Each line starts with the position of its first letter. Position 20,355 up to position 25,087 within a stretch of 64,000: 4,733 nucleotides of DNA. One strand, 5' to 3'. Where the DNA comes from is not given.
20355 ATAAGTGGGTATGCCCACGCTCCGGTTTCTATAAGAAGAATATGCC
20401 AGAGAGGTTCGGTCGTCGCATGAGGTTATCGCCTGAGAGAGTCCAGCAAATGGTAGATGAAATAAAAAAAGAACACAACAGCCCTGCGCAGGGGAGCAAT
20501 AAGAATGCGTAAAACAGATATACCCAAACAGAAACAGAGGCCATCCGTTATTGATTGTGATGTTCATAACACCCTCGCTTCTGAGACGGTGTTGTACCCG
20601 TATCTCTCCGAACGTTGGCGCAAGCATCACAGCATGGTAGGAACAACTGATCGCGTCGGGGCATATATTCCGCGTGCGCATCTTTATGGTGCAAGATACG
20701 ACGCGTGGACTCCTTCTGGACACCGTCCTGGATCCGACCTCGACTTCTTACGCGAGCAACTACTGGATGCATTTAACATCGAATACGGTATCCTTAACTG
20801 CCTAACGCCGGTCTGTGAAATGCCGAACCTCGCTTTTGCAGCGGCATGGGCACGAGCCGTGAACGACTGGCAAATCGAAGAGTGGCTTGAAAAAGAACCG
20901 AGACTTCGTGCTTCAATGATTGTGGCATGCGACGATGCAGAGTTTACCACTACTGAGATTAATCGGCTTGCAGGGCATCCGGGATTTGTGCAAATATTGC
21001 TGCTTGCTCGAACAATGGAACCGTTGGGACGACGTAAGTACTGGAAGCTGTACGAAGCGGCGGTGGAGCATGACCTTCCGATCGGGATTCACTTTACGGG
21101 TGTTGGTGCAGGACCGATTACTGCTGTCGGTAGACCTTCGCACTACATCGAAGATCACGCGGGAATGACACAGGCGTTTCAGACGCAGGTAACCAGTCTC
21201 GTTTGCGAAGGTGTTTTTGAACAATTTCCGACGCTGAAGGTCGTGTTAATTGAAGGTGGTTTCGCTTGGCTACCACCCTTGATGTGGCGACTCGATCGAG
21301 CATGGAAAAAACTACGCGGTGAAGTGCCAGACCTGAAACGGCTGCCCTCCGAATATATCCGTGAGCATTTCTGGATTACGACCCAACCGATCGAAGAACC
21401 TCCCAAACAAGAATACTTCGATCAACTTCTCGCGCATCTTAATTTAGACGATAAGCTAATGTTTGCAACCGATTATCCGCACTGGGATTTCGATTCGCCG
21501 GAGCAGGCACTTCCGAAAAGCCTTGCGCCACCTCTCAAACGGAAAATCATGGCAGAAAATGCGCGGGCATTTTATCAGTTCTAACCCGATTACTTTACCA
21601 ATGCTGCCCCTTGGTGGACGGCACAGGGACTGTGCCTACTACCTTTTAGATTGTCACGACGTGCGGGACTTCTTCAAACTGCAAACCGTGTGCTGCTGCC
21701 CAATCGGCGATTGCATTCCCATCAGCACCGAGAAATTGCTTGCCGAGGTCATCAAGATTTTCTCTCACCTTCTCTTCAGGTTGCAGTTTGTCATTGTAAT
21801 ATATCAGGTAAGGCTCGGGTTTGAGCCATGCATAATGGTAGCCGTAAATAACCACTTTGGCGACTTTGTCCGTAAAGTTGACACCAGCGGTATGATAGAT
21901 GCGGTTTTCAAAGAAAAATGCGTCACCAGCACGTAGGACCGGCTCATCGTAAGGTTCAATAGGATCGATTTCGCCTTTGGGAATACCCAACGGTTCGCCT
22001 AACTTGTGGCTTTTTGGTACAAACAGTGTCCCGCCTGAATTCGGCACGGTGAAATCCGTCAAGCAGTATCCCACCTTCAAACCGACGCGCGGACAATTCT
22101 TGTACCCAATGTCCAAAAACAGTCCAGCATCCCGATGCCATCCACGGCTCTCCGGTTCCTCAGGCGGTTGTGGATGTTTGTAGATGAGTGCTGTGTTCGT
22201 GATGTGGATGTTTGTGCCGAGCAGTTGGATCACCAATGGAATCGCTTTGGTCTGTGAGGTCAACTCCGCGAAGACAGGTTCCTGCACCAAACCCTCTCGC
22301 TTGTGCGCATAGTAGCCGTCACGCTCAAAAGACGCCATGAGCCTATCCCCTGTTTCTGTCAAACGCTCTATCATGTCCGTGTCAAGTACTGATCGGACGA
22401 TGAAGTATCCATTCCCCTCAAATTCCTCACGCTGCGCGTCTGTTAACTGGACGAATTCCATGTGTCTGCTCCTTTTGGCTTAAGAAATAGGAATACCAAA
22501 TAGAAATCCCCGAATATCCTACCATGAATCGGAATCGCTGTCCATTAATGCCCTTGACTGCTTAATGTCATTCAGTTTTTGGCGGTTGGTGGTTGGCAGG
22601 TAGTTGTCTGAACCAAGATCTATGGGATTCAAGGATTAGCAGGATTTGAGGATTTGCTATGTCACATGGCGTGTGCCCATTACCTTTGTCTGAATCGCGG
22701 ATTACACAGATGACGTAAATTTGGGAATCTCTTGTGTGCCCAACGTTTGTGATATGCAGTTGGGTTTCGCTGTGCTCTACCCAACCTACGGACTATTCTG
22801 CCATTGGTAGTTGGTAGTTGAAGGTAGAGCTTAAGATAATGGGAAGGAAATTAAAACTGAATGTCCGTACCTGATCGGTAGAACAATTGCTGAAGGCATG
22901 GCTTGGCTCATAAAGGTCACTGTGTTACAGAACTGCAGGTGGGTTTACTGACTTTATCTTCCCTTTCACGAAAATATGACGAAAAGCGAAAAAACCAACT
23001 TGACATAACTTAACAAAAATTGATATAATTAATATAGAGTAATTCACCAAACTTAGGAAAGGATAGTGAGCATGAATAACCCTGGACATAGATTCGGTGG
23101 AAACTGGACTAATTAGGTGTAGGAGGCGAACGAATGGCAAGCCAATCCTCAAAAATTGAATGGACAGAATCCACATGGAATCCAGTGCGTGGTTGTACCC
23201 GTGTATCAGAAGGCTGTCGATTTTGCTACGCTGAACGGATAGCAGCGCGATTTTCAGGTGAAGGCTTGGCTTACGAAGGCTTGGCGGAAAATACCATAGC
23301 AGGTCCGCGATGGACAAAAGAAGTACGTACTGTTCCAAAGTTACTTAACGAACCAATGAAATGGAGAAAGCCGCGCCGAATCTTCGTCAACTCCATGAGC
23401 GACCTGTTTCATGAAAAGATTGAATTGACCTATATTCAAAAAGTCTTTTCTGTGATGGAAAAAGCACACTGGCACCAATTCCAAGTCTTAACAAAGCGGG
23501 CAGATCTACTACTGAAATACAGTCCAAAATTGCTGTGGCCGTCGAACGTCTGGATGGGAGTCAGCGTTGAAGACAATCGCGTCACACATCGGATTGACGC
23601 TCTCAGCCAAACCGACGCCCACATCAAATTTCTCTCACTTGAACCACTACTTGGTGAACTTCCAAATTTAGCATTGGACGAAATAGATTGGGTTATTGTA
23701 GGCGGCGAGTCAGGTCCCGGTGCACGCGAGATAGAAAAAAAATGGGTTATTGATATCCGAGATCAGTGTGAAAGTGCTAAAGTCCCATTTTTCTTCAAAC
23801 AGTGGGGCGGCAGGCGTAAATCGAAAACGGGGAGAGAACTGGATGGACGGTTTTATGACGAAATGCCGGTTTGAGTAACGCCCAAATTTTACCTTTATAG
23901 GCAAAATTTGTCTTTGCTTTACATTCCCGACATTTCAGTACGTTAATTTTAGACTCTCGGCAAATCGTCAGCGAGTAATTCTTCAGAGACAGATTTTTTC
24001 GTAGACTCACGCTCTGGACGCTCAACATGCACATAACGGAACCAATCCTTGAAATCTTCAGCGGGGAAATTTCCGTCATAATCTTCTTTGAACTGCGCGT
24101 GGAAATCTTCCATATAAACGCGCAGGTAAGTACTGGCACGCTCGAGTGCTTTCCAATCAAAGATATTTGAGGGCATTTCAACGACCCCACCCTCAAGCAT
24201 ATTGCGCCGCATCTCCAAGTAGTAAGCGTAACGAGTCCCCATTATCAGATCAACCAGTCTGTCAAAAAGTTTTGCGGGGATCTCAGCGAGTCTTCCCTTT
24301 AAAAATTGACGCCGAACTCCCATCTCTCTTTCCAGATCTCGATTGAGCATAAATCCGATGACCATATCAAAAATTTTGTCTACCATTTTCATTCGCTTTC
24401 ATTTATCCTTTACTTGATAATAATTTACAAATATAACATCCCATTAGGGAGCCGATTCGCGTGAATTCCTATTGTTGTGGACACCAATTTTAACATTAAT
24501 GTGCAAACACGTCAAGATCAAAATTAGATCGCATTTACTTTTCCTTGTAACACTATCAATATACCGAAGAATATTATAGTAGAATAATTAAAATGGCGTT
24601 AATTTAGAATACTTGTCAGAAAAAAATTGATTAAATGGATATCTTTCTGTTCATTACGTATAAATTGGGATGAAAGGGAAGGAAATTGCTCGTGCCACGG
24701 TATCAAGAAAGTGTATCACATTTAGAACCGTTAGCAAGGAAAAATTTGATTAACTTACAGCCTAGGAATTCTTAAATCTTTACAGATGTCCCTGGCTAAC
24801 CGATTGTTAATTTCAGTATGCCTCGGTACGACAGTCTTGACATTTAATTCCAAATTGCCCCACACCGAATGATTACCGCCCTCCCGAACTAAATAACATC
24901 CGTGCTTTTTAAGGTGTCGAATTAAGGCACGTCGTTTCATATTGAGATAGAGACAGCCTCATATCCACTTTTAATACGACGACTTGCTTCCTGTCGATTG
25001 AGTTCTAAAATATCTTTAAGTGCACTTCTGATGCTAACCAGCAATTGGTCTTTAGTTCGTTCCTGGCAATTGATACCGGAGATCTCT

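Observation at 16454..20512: EcoRI-family R-M pair bracketed by two diverged paralogues of a PD-(D/E)xK protein, all in one operon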

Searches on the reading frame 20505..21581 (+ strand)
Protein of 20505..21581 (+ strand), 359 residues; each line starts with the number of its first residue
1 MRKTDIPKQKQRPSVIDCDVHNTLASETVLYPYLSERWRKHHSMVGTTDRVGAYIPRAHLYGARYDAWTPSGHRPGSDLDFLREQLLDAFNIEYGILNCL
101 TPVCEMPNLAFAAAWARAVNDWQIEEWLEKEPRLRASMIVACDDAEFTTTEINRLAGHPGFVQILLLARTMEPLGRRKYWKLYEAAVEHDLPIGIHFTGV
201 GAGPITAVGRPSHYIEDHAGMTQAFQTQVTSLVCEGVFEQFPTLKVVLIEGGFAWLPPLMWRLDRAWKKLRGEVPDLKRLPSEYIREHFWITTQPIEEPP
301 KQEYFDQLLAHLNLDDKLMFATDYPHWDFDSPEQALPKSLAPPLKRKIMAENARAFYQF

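Call 4: search_protein_families(library=pfam, proteins=[window:20505-21581:+], max_evalue=0.01)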
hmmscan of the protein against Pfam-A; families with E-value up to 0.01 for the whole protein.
window:20505-21581:+ (359 aa): 1 family
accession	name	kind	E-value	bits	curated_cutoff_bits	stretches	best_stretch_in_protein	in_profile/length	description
PF04909.20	Amidohydro_2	-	1.7e-42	146.6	26.4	1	16-359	1-289/289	Amidohydrolase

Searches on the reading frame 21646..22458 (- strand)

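Call 80: search_protein_families(library=pfam, proteins=[window:21646-22458:-], max_evalue=0.001)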
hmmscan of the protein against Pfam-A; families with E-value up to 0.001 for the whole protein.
window:21646-22458:- (270 aa): 1 family
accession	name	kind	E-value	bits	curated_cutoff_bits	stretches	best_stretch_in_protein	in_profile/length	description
PF05721.19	PhyH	-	2.5e-16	61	22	1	13-199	1-210/213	Phytanoyl-CoA dioxygenase (PhyH)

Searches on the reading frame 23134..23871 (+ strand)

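Call 80: search_protein_families(library=pfam, proteins=[window:23134-23871:+], max_evalue=0.001)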
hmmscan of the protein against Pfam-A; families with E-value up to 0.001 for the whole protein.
window:23134-23871:+ (246 aa): 2 families
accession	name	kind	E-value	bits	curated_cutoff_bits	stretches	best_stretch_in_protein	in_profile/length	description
PF07505.17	DUF5131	-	3.2e-96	322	28.9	1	6-245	2-243/243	Protein of unknown function (DUF5131)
PF17338.8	GP88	-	0.00013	22.4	24.4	1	21-156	45-173/230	Gene product 88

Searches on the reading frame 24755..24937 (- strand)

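Call 80: search_protein_families(library=pfam, proteins=[window:24755-24937:-], max_evalue=0.001)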
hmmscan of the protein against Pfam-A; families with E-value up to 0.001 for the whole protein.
window:24755-24937:- (60 aa): 1 family
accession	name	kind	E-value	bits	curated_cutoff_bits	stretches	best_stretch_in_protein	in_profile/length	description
PF07927.17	HicA_toxin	-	4.8e-10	39.8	27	1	3-56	2-57/58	HicA toxin of bacterial toxin-antitoxin,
